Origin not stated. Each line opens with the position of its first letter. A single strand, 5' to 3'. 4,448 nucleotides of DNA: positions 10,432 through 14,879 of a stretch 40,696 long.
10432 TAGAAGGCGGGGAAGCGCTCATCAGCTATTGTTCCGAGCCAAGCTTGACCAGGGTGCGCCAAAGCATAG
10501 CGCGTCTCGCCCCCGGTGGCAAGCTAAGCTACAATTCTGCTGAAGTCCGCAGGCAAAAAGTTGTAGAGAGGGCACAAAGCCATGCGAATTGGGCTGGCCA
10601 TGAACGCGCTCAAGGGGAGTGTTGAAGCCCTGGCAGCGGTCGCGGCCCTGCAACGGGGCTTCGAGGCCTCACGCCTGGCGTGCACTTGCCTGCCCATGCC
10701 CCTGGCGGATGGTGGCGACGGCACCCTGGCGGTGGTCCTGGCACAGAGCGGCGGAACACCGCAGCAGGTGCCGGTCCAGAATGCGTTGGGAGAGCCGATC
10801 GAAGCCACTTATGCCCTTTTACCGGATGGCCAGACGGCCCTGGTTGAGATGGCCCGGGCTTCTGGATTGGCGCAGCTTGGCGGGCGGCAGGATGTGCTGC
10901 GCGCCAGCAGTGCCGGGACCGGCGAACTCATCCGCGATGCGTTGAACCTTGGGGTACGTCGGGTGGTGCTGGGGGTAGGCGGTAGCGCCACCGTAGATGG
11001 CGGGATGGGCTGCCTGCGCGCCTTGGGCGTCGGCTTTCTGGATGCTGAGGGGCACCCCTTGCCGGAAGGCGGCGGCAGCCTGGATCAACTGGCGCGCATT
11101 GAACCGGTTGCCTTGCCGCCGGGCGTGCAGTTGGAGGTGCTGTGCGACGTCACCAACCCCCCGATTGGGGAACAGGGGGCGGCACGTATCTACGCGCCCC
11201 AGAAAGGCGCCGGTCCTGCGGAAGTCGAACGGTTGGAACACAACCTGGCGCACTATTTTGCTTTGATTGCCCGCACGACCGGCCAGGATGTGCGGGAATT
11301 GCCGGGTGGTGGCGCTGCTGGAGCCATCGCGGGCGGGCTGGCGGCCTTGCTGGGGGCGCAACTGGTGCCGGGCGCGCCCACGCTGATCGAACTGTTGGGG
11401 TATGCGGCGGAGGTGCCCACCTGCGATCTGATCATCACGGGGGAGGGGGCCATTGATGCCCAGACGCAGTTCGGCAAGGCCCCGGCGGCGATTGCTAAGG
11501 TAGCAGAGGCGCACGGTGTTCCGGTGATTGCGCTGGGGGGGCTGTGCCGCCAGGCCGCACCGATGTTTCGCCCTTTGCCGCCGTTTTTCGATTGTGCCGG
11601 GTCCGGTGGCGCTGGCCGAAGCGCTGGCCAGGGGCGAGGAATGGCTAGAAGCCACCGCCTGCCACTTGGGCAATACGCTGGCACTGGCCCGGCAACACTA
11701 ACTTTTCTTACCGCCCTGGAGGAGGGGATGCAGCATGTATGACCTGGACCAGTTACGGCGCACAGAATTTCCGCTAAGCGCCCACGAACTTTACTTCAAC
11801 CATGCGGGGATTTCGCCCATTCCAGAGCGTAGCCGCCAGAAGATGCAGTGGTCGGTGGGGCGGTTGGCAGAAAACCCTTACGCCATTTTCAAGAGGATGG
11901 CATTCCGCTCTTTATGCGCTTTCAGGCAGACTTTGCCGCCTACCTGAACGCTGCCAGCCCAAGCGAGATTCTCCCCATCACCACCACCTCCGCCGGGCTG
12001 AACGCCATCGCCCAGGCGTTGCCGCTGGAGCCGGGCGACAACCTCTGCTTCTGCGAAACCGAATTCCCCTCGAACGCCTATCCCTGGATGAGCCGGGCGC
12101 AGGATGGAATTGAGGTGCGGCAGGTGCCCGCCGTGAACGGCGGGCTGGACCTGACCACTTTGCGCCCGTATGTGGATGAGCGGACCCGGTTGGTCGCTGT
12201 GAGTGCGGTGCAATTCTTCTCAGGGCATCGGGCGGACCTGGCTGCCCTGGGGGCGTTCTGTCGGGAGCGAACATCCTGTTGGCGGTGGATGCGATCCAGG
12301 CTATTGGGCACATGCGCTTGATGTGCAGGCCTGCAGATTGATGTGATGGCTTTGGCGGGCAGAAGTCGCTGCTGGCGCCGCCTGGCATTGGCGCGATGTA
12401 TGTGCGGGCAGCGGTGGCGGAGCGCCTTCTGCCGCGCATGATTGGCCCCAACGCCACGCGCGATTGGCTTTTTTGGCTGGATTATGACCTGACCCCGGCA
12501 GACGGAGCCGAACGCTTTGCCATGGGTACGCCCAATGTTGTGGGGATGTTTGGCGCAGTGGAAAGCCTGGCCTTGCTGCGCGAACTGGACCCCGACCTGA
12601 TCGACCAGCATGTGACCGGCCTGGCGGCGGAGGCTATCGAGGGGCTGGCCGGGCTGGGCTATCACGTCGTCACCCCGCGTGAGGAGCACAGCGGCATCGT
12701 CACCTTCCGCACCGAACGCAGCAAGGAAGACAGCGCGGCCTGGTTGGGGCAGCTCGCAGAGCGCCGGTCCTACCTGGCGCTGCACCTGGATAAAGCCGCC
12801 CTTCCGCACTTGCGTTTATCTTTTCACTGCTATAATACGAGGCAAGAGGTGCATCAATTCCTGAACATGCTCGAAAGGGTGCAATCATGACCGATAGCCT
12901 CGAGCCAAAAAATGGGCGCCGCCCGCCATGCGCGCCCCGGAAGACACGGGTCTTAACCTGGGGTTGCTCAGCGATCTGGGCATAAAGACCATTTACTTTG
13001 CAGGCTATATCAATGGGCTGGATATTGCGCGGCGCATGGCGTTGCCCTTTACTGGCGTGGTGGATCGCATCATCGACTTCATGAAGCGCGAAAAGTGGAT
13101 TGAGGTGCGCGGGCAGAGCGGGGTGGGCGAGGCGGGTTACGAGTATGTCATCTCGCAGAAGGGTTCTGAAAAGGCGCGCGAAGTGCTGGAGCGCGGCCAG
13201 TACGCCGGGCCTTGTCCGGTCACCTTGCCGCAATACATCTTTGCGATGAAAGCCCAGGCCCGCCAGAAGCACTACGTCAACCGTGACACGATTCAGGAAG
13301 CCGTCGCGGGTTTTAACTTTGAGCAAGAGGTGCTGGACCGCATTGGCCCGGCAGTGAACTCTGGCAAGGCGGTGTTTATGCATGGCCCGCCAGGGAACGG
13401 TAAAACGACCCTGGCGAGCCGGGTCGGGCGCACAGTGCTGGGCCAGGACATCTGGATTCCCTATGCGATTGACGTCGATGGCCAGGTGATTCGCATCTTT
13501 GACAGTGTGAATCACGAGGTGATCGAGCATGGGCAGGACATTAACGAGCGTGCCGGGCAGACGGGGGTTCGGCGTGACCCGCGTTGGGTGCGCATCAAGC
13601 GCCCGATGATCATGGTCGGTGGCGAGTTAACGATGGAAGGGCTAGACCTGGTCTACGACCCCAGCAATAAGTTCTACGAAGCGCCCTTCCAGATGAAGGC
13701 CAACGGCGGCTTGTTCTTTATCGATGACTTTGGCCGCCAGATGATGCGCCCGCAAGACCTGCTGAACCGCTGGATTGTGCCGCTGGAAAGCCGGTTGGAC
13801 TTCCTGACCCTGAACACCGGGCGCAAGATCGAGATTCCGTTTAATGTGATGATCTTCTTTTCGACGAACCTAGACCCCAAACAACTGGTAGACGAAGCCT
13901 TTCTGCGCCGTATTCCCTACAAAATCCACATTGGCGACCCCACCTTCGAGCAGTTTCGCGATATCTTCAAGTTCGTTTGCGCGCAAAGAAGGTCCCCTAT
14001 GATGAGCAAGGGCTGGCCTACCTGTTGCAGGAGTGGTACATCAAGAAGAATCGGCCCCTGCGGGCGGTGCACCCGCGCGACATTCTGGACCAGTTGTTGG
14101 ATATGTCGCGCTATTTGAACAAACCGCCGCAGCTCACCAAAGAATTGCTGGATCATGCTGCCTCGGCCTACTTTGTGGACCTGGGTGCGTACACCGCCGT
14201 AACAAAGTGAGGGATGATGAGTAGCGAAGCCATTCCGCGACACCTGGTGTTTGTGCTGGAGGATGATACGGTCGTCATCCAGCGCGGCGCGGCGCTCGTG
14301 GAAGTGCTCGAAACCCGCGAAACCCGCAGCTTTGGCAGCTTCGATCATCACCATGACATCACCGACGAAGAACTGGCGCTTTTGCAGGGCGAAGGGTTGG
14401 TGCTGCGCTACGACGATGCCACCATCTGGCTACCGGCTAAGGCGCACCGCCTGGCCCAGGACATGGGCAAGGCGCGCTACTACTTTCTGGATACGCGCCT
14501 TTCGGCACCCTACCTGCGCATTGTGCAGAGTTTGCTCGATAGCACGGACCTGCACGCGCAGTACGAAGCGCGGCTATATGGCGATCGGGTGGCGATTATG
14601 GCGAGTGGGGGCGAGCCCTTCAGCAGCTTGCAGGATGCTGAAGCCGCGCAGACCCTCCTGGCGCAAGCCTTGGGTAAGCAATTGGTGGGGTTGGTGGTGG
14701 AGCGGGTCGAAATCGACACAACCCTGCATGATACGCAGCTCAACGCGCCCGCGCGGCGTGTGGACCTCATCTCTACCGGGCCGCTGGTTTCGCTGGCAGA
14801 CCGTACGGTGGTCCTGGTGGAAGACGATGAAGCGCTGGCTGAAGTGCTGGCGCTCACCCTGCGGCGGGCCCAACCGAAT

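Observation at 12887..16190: Four-gene cassette wHTH-AAA+ ATPase / X-REC / TM protein / trypco2-like protein: candidate undescribed NTPase-centred signalling or conflict module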

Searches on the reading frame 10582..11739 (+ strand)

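Call 41: search_protein_families(library=pfam, max_evalue=0.001, proteins=[window:10582-11739:+])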
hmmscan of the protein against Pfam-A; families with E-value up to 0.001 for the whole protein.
window:10582-11739:+ (386 aa): 1 family
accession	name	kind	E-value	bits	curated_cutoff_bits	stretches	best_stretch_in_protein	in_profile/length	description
PF02595.20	Gly_kinase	-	6e-107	358.2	23.3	1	5-325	3-327/372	Glycerate kinase family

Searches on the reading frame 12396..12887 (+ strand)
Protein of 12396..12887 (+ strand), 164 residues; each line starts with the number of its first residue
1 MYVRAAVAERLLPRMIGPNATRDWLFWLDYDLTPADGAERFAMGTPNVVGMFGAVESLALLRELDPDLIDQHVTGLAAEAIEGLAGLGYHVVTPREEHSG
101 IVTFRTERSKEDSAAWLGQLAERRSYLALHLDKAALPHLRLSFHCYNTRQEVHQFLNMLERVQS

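Call 7: search_protein_families(library=pfam, max_evalue=0.1, proteins=[window:12396-12887:+])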
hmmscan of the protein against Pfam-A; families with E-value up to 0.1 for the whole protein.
window:12396-12887:+ (164 aa): 1 family
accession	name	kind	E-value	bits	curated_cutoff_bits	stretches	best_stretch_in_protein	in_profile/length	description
PF00266.25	Aminotran_5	-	2.4e-09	37.1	21.5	1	2-155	212-371/371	Aminotransferase class-V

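Call 8: search_protein_families(library=ncbifam, max_evalue=0.1, proteins=[window:12396-12887:+])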
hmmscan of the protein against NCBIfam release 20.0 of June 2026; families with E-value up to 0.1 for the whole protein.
window:12396-12887:+ (164 aa): 8 families
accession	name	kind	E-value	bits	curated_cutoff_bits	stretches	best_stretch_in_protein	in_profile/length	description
TIGR01979.1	sufS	subfamily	2.9e-08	33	475.1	1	36-163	263-399/403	SufS family cysteine desulfurase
TIGR03392.1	FeS_syn_CsdA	equivalog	1.7e-06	27.5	493.6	1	32-160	257-390/398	cysteine desulfurase CsdA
NF008126.0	PRK10874.1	equivalog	5e-06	25.9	607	1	32-161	260-394/401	cysteine desulfurase CsdA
NF006791.0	PRK09295.1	equivalog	0.00011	21.4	661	1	2-163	237-402/406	cysteine desulfurase SufS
TIGR01977.1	am_tr_V_EF2568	hypoth_equivalog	0.00037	19.6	377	1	36-161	238-375/376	cysteine desulfurase family protein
NF040779.1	Sec_lyase_SclA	exception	0.00052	19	525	1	37-124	240-327/378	selenocysteine lyase SclA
TIGR04343.1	egtE_PLP_lyase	equivalog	0.00099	18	400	1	3-160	215-369/370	ergothioneine biosynthesis PLP-dependent enzyme EgtE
NF004608.1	PRK05937.1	equivalog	0.075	11.8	399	1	134-162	317-345/366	8-amino-7-oxononanoate synthase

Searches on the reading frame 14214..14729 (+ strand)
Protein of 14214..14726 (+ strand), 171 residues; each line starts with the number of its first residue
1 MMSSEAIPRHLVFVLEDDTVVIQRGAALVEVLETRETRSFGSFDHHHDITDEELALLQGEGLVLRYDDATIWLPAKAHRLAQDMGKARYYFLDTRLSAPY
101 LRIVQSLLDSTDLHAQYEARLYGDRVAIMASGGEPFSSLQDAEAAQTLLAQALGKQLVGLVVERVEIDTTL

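Call 75: search_protein_families(library=pfam, max_evalue=10, proteins=[window:14214-14726:+])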
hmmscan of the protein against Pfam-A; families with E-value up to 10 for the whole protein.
seq(171 aa): 1 family
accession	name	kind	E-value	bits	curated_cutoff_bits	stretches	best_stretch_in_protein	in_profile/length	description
PF19142.5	DUF5825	-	0.078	13.2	25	1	46-82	138-174/179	Family of unknown function (DUF5825)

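Call 79: search_solved_structures(query=A8, max_evalue=10)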
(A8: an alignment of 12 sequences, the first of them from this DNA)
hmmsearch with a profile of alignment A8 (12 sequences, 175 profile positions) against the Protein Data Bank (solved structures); distinct sequences matched with E-value up to 10: 1.
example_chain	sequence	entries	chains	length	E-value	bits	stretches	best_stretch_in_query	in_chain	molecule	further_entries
7lrn_A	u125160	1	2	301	0.21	14.6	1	33-104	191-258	NADPH-dependent ferric siderophore reductase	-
